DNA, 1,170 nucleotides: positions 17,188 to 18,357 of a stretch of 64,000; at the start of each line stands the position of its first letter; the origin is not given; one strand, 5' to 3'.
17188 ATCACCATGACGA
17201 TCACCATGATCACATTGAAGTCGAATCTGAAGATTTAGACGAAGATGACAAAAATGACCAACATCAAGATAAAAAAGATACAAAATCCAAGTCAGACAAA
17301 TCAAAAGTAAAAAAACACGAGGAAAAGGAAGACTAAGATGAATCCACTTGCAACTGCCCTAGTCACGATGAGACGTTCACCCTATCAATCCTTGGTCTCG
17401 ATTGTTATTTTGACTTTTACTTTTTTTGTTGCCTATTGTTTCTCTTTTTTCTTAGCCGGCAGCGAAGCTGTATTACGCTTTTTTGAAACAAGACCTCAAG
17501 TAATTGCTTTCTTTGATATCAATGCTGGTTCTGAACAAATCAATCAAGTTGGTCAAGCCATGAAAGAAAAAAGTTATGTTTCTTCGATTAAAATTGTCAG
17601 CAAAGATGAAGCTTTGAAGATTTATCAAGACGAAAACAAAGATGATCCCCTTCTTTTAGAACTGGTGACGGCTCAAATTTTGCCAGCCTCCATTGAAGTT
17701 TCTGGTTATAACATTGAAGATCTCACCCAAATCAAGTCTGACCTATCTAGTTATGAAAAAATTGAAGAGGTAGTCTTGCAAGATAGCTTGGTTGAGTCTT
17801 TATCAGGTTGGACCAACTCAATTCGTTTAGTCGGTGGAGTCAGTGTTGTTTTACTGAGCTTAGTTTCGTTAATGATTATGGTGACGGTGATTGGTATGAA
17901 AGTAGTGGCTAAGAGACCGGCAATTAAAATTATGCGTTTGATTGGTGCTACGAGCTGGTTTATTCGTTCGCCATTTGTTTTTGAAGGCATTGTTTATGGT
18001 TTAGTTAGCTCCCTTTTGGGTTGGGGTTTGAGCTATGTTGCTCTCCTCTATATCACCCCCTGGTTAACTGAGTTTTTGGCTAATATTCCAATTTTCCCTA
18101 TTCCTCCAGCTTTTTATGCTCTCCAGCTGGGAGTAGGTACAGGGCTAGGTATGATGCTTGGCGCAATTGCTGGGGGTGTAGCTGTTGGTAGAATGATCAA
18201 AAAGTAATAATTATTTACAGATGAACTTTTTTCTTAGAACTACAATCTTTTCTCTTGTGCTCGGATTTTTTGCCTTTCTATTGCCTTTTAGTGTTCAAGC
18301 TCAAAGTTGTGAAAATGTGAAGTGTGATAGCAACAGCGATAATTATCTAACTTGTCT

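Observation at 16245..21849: FtsEX operon followed by two paralogous coiled-coil hydrolases, a mini sortase substrate and a sortase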

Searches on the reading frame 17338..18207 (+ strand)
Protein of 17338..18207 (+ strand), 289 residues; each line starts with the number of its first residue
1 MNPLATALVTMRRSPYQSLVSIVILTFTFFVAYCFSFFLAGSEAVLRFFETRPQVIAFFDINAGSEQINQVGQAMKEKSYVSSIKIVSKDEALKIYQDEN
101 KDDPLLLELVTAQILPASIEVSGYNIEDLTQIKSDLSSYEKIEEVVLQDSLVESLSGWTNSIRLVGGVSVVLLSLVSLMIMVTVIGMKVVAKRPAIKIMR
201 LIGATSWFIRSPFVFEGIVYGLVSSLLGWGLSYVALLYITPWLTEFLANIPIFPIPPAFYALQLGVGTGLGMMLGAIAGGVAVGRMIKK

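Call 3: search_protein_families(library=pfam, proteins=[window:17338-18207:+], max_evalue=0.1)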
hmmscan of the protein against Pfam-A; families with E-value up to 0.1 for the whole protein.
window:17338-18207:+ (289 aa): 2 families
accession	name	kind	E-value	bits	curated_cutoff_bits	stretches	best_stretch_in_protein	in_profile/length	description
PF18075.7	FtsX_ECD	-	6.1e-15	56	23.5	1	54-145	2-96/96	FtsX extracellular domain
PF02687.27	FtsX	-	8.1e-12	45.7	25.5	1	169-278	3-111/120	FtsX-like permease C-terminal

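Call 4: search_protein_families(library=ncbifam, proteins=[window:17338-18207:+], max_evalue=0.1)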
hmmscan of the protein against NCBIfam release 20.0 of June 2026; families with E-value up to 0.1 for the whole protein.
window:17338-18207:+ (289 aa): 6 families
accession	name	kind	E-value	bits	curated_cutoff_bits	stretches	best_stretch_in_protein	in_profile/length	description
TIGR00439.2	FtsX_Gneg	equivalog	2.1e-45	155.2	255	1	5-288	6-292/292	permease-like cell division protein FtsX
NF038347.1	FtsX_Gpos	exception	5.6e-41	140.8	225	1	6-287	10-295/296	permease-like cell division protein FtsX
NF038346.1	FtsX_actino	exception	3.7e-30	105.4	250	1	63-288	76-307/308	permease-like cell division protein FtsX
TIGR02212.1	lolCE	equivalog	6.3e-07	28.7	362.45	1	163-242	263-345/411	lipoprotein-releasing ABC transporter permease subunit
NF008357.0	PRK11146.1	exception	7.7e-07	28.3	439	1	162-243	268-349/414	lipoprotein-releasing ABC transporter permease subunit LolE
TIGR02213.1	lolE_release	exception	2.3e-06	26.7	540.35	1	162-243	265-346/411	lipoprotein-releasing ABC transporter permease subunit LolE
